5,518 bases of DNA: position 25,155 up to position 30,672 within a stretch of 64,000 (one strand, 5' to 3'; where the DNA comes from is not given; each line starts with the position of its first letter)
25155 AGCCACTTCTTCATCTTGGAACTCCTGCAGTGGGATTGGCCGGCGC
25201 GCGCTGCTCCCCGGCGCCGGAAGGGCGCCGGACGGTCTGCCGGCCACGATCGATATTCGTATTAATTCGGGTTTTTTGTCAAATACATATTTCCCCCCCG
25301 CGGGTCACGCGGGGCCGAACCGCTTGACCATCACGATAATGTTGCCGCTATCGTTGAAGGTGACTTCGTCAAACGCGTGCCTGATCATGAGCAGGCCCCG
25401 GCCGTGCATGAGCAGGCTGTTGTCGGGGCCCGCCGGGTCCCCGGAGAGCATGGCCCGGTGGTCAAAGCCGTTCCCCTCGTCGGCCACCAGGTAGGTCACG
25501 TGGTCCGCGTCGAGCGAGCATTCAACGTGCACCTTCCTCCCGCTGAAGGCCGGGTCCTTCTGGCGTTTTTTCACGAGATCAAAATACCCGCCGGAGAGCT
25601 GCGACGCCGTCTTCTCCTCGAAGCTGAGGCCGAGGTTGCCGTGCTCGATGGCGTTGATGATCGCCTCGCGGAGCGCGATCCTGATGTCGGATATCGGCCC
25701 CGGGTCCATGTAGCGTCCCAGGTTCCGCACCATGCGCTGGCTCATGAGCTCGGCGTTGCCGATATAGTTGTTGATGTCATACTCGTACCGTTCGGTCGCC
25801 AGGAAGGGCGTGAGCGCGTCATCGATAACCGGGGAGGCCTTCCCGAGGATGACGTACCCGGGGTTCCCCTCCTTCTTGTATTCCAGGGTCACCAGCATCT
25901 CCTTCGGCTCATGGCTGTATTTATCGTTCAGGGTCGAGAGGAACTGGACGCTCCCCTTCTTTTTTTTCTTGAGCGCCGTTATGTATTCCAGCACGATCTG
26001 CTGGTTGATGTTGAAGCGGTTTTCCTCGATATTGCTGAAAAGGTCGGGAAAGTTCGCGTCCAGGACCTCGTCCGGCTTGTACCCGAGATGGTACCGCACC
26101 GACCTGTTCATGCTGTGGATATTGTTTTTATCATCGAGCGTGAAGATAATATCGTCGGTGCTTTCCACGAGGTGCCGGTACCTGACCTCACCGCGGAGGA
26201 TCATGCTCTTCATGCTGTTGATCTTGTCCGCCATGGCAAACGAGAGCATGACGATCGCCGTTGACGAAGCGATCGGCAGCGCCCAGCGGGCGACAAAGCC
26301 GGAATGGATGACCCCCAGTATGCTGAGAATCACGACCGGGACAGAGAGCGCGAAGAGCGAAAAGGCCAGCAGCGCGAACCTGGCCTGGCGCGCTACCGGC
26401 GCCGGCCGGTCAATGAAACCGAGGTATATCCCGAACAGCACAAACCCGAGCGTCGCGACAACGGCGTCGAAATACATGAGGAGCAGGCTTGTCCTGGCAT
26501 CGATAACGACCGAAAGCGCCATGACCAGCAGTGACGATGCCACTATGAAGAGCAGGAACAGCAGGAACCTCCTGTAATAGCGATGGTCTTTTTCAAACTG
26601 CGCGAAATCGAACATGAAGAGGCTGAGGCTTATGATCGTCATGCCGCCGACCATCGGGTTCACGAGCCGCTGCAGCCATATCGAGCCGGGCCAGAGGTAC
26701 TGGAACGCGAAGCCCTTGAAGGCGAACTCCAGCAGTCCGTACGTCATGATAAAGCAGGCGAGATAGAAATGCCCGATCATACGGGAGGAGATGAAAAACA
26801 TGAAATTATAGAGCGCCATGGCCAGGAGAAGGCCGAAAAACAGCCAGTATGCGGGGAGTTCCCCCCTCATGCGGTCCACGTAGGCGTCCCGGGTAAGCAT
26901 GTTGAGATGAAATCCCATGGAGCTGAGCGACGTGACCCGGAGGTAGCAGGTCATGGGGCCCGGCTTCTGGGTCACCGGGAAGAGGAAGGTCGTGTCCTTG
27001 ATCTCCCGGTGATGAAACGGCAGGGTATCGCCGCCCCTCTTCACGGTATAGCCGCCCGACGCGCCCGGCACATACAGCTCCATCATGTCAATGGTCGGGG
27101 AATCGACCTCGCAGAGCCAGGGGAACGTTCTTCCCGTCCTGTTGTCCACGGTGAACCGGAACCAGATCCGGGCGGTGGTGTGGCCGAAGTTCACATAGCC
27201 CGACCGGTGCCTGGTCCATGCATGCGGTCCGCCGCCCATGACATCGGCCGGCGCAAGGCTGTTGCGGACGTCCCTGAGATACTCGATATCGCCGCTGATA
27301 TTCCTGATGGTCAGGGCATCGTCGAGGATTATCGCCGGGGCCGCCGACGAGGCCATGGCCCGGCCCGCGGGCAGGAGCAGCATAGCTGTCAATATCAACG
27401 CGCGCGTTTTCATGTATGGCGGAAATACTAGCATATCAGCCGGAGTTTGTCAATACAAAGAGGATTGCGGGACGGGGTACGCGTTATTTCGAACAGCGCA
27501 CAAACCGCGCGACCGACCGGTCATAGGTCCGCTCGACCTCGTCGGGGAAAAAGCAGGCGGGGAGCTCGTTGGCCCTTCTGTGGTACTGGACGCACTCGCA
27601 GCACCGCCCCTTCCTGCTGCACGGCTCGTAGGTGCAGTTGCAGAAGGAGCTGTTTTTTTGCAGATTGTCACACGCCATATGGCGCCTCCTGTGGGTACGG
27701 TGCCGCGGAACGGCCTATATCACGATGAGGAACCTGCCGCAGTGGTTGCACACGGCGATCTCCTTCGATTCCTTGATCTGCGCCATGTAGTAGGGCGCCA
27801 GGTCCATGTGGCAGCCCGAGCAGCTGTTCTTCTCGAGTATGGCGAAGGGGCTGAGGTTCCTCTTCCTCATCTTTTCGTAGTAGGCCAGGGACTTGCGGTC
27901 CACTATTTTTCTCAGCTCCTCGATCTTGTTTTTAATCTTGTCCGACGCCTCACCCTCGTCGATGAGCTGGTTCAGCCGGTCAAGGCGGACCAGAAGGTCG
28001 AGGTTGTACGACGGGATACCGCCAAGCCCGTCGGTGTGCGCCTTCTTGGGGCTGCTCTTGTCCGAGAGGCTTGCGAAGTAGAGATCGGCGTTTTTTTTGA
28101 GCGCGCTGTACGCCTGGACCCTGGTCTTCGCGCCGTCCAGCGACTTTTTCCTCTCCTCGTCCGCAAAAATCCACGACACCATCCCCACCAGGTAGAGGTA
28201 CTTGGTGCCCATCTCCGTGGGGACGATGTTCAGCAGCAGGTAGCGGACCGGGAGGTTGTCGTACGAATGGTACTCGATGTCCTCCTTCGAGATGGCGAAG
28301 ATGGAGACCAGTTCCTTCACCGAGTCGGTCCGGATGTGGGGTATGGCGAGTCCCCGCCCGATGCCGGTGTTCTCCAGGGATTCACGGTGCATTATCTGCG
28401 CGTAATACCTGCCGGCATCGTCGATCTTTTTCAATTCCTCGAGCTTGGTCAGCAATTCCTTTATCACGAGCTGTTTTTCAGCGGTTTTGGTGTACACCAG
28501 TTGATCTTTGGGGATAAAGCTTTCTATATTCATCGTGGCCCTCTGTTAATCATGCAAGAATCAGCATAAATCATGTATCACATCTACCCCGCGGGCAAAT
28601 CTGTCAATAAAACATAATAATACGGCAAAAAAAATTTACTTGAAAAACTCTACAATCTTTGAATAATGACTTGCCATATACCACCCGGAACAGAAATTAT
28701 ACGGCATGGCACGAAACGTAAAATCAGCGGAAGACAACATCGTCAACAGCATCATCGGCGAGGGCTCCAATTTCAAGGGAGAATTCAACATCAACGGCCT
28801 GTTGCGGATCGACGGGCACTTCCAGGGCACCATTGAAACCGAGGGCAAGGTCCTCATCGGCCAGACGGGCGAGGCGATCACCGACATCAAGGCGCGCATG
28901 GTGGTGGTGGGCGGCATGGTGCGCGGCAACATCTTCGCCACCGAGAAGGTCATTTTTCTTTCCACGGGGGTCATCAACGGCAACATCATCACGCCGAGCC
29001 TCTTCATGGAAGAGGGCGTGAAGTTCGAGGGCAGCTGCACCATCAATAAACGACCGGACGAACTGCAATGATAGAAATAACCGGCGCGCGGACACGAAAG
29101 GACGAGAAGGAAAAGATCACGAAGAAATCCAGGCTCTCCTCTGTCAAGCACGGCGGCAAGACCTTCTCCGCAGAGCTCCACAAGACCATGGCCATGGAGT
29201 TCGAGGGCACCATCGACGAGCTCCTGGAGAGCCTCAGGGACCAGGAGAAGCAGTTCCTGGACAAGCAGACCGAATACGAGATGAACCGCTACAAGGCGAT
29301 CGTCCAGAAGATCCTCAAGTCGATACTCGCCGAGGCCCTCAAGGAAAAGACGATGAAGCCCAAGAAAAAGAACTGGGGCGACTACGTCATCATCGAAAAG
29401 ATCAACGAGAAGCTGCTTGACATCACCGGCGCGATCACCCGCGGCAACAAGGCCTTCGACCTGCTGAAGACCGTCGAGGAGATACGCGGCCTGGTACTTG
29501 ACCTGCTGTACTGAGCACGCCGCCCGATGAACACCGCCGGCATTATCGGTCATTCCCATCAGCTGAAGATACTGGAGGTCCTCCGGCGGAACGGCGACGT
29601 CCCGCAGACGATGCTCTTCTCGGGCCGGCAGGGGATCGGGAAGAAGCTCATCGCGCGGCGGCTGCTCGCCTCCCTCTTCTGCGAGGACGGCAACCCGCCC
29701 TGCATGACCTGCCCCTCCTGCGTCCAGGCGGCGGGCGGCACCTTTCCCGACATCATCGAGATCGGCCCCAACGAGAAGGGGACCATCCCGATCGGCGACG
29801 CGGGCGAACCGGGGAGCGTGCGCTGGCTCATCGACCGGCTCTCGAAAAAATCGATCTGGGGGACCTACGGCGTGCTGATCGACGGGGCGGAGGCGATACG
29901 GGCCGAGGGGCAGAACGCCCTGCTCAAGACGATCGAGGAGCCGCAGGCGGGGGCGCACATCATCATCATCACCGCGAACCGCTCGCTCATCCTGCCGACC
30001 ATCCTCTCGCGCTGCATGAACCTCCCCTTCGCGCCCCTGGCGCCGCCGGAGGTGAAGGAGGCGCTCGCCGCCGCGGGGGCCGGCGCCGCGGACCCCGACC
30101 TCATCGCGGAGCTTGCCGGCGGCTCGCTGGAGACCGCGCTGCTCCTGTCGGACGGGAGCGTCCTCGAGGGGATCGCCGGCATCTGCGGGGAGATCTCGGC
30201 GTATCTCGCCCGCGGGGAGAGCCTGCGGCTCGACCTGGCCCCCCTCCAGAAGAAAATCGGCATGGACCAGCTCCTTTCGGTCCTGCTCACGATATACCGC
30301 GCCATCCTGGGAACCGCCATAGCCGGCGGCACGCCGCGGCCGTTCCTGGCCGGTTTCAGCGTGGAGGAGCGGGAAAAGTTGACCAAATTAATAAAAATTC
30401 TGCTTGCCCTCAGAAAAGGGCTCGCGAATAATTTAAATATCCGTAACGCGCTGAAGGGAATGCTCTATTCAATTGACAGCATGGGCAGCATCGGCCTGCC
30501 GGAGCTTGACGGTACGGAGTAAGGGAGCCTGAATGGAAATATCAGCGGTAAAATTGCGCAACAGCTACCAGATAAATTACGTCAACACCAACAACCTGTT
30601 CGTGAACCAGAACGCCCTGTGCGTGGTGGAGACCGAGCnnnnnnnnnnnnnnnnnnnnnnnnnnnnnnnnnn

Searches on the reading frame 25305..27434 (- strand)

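Call 27: search_protein_families(library=pfam, proteins=[window:25305-27434:-], max_evalue=0.001)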
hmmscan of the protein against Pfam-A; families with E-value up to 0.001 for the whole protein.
window:25305-27434:- (709 aa): 5 families
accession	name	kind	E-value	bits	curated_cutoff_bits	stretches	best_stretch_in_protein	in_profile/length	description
PF07696.17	7TMR-DISMED2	-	1e-29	103.7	22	1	48-180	2-135/136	7TMR-DISM extracellular 2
PF07695.17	7TMR-DISM_7TM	-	2.1e-27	96.9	29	1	196-404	5-205/205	7TM diverse intracellular signalling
PF13581.12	HATPase_c_2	-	3e-16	60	27.4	1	581-704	29-127/127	Histidine kinase-like ATPase domain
PF00989.32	PAS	-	1.6e-07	31.8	22.6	1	418-504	2-82/113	PAS fold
PF13188.13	PAS_8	-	0.0007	19.9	21.8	0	418-473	2-54/65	PAS domain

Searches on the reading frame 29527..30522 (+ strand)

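Call 27: search_protein_families(library=pfam, proteins=[window:29527-30522:+], max_evalue=0.001)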
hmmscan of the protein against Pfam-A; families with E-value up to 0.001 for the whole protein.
window:29527-30522:+ (331 aa): 1 family
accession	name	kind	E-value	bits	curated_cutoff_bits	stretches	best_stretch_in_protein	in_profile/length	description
PF13177.12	DNA_pol3_delta2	-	2.5e-35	122.3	27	1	9-171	2-160/161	DNA polymerase III, delta subunit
